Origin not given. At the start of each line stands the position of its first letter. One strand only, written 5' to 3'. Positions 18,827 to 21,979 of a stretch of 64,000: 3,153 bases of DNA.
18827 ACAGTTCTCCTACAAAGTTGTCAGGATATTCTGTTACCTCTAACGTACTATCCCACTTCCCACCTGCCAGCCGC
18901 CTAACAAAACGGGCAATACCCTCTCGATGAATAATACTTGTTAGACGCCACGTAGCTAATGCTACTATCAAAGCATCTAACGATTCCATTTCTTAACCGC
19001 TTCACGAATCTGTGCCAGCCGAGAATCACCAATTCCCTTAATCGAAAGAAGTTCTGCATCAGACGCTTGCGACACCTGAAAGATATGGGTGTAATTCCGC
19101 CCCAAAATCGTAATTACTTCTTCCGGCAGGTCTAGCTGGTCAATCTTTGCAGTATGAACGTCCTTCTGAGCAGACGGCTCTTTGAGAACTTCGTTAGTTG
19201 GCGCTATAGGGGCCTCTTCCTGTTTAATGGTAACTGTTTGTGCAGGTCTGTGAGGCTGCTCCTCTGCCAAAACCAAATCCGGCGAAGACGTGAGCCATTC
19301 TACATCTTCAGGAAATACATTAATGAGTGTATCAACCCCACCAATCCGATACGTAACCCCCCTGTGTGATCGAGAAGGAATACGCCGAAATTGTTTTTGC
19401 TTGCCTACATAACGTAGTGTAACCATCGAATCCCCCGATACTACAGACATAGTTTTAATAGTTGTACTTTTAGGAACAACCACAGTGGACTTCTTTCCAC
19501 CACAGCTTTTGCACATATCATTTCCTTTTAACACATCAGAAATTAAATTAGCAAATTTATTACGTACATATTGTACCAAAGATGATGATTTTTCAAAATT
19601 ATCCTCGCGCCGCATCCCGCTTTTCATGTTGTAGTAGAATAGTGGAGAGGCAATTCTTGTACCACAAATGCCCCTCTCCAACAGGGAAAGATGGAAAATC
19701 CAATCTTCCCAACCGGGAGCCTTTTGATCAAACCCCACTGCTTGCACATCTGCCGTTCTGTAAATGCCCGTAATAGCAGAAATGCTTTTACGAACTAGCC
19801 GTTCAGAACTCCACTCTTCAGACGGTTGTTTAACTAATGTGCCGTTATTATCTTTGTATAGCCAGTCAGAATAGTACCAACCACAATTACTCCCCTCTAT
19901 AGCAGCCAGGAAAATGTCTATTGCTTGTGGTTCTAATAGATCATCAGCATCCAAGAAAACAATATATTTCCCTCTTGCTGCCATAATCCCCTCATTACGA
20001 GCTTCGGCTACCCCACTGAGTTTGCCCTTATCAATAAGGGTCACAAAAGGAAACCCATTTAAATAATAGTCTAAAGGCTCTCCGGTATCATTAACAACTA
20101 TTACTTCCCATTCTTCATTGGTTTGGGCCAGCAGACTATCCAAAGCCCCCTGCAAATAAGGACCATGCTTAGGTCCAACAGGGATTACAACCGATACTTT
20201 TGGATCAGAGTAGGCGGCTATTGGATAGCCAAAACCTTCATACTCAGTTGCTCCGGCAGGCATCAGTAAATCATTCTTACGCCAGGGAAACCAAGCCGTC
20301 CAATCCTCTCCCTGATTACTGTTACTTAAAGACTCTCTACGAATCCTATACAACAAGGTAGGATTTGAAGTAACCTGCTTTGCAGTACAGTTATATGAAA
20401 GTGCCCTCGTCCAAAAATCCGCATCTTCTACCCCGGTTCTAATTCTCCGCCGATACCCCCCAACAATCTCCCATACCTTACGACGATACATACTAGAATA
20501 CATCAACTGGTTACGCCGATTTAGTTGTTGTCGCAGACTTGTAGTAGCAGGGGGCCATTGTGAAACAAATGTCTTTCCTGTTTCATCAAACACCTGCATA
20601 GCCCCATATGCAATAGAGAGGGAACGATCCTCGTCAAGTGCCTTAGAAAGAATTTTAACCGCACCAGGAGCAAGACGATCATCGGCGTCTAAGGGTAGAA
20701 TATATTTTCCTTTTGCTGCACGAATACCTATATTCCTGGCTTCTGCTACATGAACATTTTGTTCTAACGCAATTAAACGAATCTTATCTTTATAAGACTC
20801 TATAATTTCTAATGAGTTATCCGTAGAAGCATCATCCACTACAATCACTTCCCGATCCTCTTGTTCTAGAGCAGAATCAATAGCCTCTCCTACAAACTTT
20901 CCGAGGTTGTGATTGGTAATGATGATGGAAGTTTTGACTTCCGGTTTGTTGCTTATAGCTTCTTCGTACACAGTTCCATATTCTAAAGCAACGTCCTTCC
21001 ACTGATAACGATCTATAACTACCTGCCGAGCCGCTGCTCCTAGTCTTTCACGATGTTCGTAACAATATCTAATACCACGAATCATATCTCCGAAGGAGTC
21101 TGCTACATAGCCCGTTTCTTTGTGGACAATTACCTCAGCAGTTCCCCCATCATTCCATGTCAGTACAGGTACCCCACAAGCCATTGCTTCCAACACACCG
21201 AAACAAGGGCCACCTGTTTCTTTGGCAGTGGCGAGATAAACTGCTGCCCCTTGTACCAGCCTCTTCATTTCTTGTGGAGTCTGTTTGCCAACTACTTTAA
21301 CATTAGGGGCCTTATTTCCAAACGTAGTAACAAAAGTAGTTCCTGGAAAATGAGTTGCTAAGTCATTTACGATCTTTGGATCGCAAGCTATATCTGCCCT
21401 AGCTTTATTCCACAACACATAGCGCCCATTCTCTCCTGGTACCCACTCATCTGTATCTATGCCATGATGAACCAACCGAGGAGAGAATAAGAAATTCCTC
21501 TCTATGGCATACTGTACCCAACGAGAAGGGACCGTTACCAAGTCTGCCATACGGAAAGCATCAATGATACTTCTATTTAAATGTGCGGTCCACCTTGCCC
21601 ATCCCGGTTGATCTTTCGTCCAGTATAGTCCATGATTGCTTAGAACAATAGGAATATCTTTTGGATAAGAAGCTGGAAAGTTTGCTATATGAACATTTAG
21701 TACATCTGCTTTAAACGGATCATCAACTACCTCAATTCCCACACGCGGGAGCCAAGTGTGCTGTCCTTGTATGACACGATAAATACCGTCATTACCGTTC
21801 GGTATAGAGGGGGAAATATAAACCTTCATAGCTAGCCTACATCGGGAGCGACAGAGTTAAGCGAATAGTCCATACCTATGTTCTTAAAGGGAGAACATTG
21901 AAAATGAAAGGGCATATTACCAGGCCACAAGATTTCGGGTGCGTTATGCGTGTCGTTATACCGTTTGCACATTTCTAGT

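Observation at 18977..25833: Carbohydrate-synthesis cassette embedded between head and tail genes: candidate virion glycosylation or glycan remodelling module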

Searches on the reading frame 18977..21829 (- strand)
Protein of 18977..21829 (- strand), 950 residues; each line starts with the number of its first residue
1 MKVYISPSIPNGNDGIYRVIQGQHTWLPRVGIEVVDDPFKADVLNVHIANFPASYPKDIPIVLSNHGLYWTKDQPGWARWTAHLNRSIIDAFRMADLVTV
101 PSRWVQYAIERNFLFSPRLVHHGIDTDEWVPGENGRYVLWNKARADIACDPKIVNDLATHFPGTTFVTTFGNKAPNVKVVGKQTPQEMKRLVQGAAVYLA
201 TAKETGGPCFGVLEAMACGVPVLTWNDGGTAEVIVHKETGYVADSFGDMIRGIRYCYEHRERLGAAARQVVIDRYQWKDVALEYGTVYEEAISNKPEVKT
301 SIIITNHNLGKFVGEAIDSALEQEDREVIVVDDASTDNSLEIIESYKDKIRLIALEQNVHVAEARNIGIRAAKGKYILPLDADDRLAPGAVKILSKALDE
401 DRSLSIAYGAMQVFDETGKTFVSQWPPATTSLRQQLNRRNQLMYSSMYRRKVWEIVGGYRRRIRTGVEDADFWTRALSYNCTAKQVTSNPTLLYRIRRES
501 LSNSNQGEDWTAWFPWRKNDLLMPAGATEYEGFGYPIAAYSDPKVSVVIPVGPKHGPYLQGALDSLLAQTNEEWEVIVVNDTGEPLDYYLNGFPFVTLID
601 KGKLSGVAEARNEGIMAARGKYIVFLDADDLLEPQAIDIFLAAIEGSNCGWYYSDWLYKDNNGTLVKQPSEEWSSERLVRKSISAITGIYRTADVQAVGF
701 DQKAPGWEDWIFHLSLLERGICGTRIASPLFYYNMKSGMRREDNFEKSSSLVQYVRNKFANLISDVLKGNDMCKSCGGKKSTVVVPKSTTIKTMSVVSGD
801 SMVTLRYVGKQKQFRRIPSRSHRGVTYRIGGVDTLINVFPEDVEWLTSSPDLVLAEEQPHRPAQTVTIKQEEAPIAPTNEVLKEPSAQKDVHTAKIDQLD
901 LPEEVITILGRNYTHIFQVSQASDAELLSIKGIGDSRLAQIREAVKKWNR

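Call 4: search_protein_families(library=pfam, proteins=[window:18977-21829:-], max_evalue=0.01)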
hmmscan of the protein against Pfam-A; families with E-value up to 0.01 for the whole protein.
window:18977-21829:- (950 aa): 8 families
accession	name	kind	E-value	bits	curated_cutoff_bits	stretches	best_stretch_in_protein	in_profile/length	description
PF00535.33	Glycos_transf_2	-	1.8e-54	184.6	23.3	2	301-442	1-150/168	Glycosyl transferase family 2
PF10111.15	Glyco_tranf_2_2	-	5.2e-20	72.5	27.3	2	302-503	4-224/276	Glycosyltransferase like family 2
PF00534.26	Glycos_transf_1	-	1.7e-13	50.9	26.4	1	175-268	73-170/172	Glycosyl transferases group 1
PF13641.12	Glyco_tranf_2_3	-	1.7e-12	48.3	27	2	300-476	3-194/230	Glycosyltransferase like family 2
PF13692.12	Glyco_trans_1_4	-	5.4e-11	43.4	27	1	174-253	58-136/142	Glycosyl transferases group 1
PF13439.12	Glyco_transf_4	-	6.2e-09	36.5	28.5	1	39-128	71-170/170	Glycosyltransferase Family 4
PF13524.12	Glyco_trans_1_2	-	4e-08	33.7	25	1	171-281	21-139/144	Glycosyl transferase-like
PF13704.12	Glyco_tranf_2_4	-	0.00045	21.1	27.5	0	312-384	6-82/98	Glycosyl transferase family 2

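Call 8: search_protein_families(library=phrogs, proteins=[window:18977-21829:-], max_evalue=0.001)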
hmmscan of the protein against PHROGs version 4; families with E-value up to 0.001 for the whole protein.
window:18977-21829:- (950 aa): 9 families
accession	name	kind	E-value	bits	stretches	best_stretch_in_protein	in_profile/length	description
phrog_22739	-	moron, auxiliary metabolic gene and host takeover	1.5e-15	58.1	2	299-399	3-110/327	GtrB-like O-antigen conversion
phrog_22088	-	unknown function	4.5e-14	53.2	2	283-386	46-156/377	-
phrog_14775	-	moron, auxiliary metabolic gene and host takeover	7.6e-14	52.8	1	544-718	4-168/203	glycosyltransferase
phrog_8858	-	moron, auxiliary metabolic gene and host takeover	1.8e-12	47.8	1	598-757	53-211/395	glycosyltransferase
phrog_841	-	moron, auxiliary metabolic gene and host takeover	3.8e-10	40.7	1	319-425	28-138/309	GtrB-like O-antigen conversion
phrog_2456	-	moron, auxiliary metabolic gene and host takeover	7.6e-10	39.8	1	304-492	9-188/239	glycosyltransferase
phrog_9549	-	moron, auxiliary metabolic gene and host takeover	6.4e-09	37.1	1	309-505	12-200/221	glycosyltransferase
phrog_13126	-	moron, auxiliary metabolic gene and host takeover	5.7e-08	33.4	1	307-419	10-120/394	beta-1,4-glycosyltransferase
phrog_2170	-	moron, auxiliary metabolic gene and host takeover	9.4e-06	25.9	1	175-245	235-304/374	glycosyltransferase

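Call 11: search_dna_similar(query=window:18977-21829:-, collection=phages, mode=protein, max_rows=25)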
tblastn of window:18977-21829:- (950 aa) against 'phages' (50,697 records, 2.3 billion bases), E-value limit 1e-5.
Records with a match: 82; places in all: 94; records where one place covers at least 80% of the query: 0.
Best place of each record, by identity: <60% 82.
By first word of the organism name: Bacteriophage 48; Bacillus 8; Listeria 7; Enterococcus 6; Salmonella 3; Campylobacter 2; Streptomyces 2; Acinetobacter 2; Staphylococcus 2; Pseudomonas 1; and 1 more.
By host as written in the record: - 54; Listeria monocytogenes 7; Bacillus subtilis 4; Enterococcus faecalis 3; Campylobacter jejuni 2; Bacillus subtilis BEST7003 2; Homo sapiens 2; Streptomyces griseofuscus ATCC 23916 2; and 5 more.
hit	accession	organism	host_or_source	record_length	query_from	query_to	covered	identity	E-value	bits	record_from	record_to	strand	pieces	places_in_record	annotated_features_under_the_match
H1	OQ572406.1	Pseudomonas phage Y4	Pseudomonas aeruginosa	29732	301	762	44%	30.5%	4e-14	164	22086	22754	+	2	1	record has no annotation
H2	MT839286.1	Bacteriophage sp.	human fecal samples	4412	301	751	44%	28.1%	1e-7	123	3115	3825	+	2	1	record has no annotation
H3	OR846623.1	Enterococcus phage Efs 1-1-1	Enterococcus faecalis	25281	299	735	46%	25.8%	2e-10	129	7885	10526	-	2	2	record has no annotation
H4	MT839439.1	Bacteriophage sp.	human fecal samples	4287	284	775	37%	29.2%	5e-12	143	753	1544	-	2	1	record has no annotation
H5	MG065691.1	Campylobacter phage A11a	Campylobacter jejuni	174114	299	675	36%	30.0%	2e-9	136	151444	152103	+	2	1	record has no annotation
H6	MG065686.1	Campylobacter phage A18a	Campylobacter jejuni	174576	299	675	36%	30.0%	2e-9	136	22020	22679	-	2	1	record has no annotation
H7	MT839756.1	Bacteriophage sp.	human fecal samples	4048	298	634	29%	36.3%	1e-10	131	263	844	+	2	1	record has no annotation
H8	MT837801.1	Bacteriophage sp.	human fecal samples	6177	290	651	30%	34.4%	5e-10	131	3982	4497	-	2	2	record has no annotation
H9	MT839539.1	Bacteriophage sp.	human fecal samples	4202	301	634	34%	29.9%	4e-10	128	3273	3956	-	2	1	record has no annotation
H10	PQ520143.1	Enterococcus phage IME_EF3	-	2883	299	661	38%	26.3%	8e-17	92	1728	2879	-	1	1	record has no annotation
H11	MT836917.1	Bacteriophage sp.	human fecal samples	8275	290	718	38%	26.2%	4e-8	126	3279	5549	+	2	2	record has no annotation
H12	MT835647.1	Bacteriophage sp.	human fecal samples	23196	287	756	37%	26.2%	2e-6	116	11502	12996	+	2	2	record has no annotation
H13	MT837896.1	Bacteriophage sp.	human fecal samples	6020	297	645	33%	29.9%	6e-12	132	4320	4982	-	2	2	record has no annotation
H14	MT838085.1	Bacteriophage sp.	human fecal samples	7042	301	663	36%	26.2%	8e-9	124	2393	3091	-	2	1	record has no annotation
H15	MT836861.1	Bacteriophage sp.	human fecal samples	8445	301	733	32%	30.0%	3e-9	133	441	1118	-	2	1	record has no annotation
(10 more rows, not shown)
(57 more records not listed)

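Call 13: find_homologous_proteins(query=window:18977-21829:-, max_evalue=1e-10)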
Query window:18977-21829:- (950 aa): 945 proteins with E <= 1e-10 among 8000 candidates; the best 120 are listed.
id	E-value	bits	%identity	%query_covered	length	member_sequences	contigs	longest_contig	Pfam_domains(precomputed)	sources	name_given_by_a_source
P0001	0.0e+0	2161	98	100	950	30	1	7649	PF10111.15,PF13641.13,PF00534.27,PF13524.13,PF13439.13,PF00535.33,PF13692.13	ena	-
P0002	0.0e+0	1573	70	100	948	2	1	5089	PF10111.15,PF13641.13,PF00534.27,PF13524.13,PF13439.13,PF00535.33,PF13692.13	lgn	-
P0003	9.0e-263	893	46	99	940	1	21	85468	PF10111.15,PF13641.13,PF00534.27,PF13524.13,PF13439.13,PF00535.33,PF13692.13,PF02709.21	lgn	-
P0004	1.7e-254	865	46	100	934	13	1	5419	PF10111.15,PF13641.13,PF00534.27,PF13524.13,PF13439.13,PF00535.33,PF13692.13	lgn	-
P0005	1.2e-247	842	45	99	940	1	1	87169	PF13632.13,PF10111.15,PF13641.13,PF00534.27,PF13524.13,PF13439.13,PF00535.33,PF13692.13,PF02709.21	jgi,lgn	jgi:glycosyltransferase involved in cell wall biosynthesis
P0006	4.3e-245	834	44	99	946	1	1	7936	PF13632.13,PF10111.15,PF13641.13,PF00534.27,PF13524.13,PF13439.13,PF00535.33,PF13692.13,PF02709.21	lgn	-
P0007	5.5e-245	834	45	100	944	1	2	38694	PF10111.15,PF13641.13,PF00534.27,PF13524.13,PF13439.13,PF00535.33,PF13692.13,PF02709.21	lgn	-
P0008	5.6e-243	827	44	100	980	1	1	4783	PF10111.15,PF13641.13,PF00534.27,PF13439.13,PF00535.33,PF13692.13,PF02709.21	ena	-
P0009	1.7e-242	825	43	99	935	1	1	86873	PF10111.15,PF13641.13,PF00534.27,PF13524.13,PF13439.13,PF00535.33,PF13692.13,PF02709.21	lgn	-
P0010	5.8e-240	817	45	100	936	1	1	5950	PF10111.15,PF13641.13,PF00534.27,PF13524.13,PF13439.13,PF00535.33,PF13692.13,PF02709.21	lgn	-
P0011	7.5e-240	817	43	100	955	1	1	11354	PF10111.15,PF13641.13,PF00534.27,PF13524.13,PF13439.13,PF00535.33,PF13692.13,PF02709.21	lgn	-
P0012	1.6e-239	816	43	100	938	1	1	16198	PF10111.15,PF13641.13,PF00534.27,PF13524.13,PF13439.13,PF00535.33,PF13692.13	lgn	-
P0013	6.1e-239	814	45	98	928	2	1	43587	PF10111.15,PF13641.13,PF00534.27,PF13439.13,PF00535.33,PF13692.13,PF02709.21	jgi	jgi:glycosyltransferase involved in cell wall biosynthesis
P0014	9.6e-239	813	45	99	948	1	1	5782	PF13632.13,PF10111.15,PF13641.13,PF00534.27,PF13524.13,PF13439.13,PF00535.33,PF13692.13,PF02709.21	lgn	-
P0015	6.6e-238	810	42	100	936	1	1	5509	PF10111.15,PF13641.13,PF00534.27,PF13524.13,PF13439.13,PF00535.33,PF13692.13,PF02709.21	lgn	-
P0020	1.6e-234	799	44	100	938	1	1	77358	PF10111.15,PF13641.13,PF00534.27,PF14520.13,PF03118.22,PF13524.13,PF13439.13,PF00535.33,PF13692.13,PF02709.21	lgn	-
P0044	3.6e-219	748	43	97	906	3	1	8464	PF10111.15,PF13641.13,PF00534.27,PF13524.13,PF13439.13,PF00535.33,PF13692.13,PF02709.21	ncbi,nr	ncbi:MAG: glycosyltransferase, partial [Candidatus Portnoybacteria bacterium]|nr:glycosyltransferase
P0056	3.8e-209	715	39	100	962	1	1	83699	PF10111.15,PF13641.13,PF00534.27,PF14520.13,PF00535.33,PF13692.13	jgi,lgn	jgi:glycosyltransferase involved in cell wall biosynthesis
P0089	1.9e-190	653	39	100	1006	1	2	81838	PF10111.15,PF13641.13,PF00534.27,PF00535.33,PF13692.13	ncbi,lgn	-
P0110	1.4e-184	634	40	87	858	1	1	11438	PF13632.13,PF10111.15,PF13641.13,PF00534.27,PF13439.13,PF00535.33,PF13692.13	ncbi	-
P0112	2.1e-184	633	39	92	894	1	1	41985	PF10111.15,PF13641.13,PF00534.27,PF13524.13,PF13439.13,PF00535.33,PF13692.13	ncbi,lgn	-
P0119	2.1e-183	630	40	89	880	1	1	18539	PF13632.13,PF10111.15,PF13641.13,PF00534.27,PF13524.13,PF00535.33,PF13692.13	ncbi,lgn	-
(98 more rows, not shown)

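Call 15: find_encoding_contigs(protein=P0005, flank=10000, max_places=2)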
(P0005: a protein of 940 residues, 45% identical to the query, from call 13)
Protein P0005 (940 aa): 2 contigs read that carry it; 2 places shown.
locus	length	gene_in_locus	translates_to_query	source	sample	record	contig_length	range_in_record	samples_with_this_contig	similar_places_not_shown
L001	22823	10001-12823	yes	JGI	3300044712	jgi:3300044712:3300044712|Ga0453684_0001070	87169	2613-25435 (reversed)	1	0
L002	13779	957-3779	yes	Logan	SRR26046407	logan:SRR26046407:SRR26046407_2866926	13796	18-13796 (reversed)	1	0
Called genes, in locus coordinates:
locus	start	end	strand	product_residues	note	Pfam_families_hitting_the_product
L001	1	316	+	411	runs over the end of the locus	-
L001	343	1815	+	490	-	-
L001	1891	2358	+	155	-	PF04203:Sortase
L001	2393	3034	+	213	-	-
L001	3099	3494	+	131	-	-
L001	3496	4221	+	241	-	-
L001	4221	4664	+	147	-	-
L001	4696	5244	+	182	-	-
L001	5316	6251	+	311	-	PF01073:3Beta_HSD, PF01370:Epimerase, PF02719:Polysacc_synt_2, PF04321:RmlD_sub_bind, PF16363:GDP_Man_Dehyd (faint), PF13460:NAD_binding_10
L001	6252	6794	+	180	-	PF13578:Methyltransf_24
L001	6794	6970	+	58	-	PF13783:DUF4177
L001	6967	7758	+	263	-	PF01370:Epimerase, PF04321:RmlD_sub_bind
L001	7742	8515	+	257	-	PF00535:Glycos_transf_2 (faint)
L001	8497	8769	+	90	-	-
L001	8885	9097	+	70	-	-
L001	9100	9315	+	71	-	-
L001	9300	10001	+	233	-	PF00535:Glycos_transf_2 (weak)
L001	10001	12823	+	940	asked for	PF00534:Glycos_transf_1, PF13524:Glyco_trans_1_2, PF13692:Glyco_trans_1_4, PF00535:Glycos_transf_2, PF10111:Glyco_tranf_2_2, PF13641:Glyco_tranf_2_3, PF00535:Glycos_transf_2, PF10111:Glyco_tranf_2_2, +3 more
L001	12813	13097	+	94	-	PF07098:DUF1360 (faint)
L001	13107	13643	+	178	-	-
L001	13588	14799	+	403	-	-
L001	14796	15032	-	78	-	-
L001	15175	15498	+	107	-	-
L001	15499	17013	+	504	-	-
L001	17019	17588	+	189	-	-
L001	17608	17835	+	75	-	-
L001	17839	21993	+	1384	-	PF10145:PhageMin_Tail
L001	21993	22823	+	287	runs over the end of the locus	-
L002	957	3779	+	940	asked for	PF00534:Glycos_transf_1, PF13524:Glyco_trans_1_2, PF13692:Glyco_trans_1_4, PF00535:Glycos_transf_2, PF10111:Glyco_tranf_2_2, PF13641:Glyco_tranf_2_3, PF00535:Glycos_transf_2, PF10111:Glyco_tranf_2_2, +3 more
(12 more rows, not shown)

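Call 19: find_encoding_contigs(protein=P0001, flank=10000, max_places=3)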
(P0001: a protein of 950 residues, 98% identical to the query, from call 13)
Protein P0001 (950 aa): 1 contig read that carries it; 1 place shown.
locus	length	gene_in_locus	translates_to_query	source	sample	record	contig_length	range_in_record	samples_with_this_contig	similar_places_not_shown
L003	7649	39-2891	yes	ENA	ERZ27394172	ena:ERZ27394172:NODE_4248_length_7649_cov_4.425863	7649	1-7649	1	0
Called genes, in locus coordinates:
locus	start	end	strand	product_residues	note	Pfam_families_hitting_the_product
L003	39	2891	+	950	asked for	PF13439:Glyco_transf_4, PF13524:Glyco_trans_1_2, PF00534:Glycos_transf_1, PF13692:Glyco_trans_1_4, PF13641:Glyco_tranf_2_3 (weak), PF00535:Glycos_transf_2, PF10111:Glyco_tranf_2_2, PF00535:Glycos_transf_2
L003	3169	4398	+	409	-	-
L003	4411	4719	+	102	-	-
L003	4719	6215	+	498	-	PF14870:PSII_BNR (faint)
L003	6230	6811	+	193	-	-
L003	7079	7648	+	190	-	?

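Call 20: list_cluster_members(proteins=[P0044, P0089, P0110, P0112, P0119])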
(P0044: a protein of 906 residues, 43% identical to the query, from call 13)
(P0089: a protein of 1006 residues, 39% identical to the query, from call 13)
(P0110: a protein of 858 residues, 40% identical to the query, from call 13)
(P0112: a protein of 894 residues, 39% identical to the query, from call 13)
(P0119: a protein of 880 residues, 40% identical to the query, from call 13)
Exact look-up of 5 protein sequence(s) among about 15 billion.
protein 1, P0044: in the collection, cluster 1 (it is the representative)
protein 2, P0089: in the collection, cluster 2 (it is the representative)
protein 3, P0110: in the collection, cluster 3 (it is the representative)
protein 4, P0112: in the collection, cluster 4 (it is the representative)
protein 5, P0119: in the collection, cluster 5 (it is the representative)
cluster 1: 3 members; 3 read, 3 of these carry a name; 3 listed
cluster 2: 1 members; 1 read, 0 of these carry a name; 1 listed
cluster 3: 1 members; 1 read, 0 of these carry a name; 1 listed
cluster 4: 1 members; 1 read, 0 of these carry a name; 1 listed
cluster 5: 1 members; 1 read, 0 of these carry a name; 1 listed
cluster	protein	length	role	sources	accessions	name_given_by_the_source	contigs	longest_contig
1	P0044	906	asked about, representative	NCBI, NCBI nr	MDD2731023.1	MAG: glycosyltransferase, partial [Candidatus Portnoybacteria bacterium] | glycosyltransferase [Candidatus Portnoybacteria bacterium]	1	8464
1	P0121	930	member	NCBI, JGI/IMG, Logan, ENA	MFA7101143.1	MAG: glycosyltransferase [Bacilli bacterium]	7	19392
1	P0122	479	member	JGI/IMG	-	glycosyltransferase involved in cell wall biosynthesis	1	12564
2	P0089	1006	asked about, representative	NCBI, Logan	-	-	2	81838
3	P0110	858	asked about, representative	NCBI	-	-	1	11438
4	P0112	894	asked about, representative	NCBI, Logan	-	-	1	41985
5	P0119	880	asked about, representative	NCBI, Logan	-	-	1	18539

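Call 26: find_related_loci(query=window:18977-21829:-, collection=viral_contigs, flank=10000)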
Query window:18977-21829:- (950 aa) in viral_contigs; peptide patterns used: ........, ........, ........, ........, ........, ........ (x = any residue, [..] = any of these).
19 stretches matched a pattern; 13 encode a relative of the query (tblastn E <= 1e-3); 13 distinct loci.
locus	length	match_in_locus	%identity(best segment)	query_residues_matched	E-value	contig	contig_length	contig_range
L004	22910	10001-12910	35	1-899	3e-152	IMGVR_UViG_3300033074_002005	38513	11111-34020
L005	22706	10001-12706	35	1-846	4e-147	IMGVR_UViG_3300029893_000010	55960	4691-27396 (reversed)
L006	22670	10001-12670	35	12-852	4e-143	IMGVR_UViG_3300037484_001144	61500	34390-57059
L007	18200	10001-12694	33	1-846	2e-140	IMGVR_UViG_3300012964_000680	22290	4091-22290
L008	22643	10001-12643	35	1-830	3e-140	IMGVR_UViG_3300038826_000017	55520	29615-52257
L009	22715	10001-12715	35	1-851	5e-140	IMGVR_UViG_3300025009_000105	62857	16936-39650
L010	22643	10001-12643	34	1-830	4e-137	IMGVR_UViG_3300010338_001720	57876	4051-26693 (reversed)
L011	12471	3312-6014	33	1-846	2e-136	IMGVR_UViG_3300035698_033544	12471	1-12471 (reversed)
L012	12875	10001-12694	34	1-842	4e-135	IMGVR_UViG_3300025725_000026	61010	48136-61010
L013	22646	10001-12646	34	1-830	2e-134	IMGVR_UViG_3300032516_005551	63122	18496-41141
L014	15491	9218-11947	34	1-851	2e-131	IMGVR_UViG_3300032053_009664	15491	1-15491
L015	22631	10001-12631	33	1-823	2e-127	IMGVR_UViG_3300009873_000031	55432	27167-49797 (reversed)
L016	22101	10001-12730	33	1-851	1e-134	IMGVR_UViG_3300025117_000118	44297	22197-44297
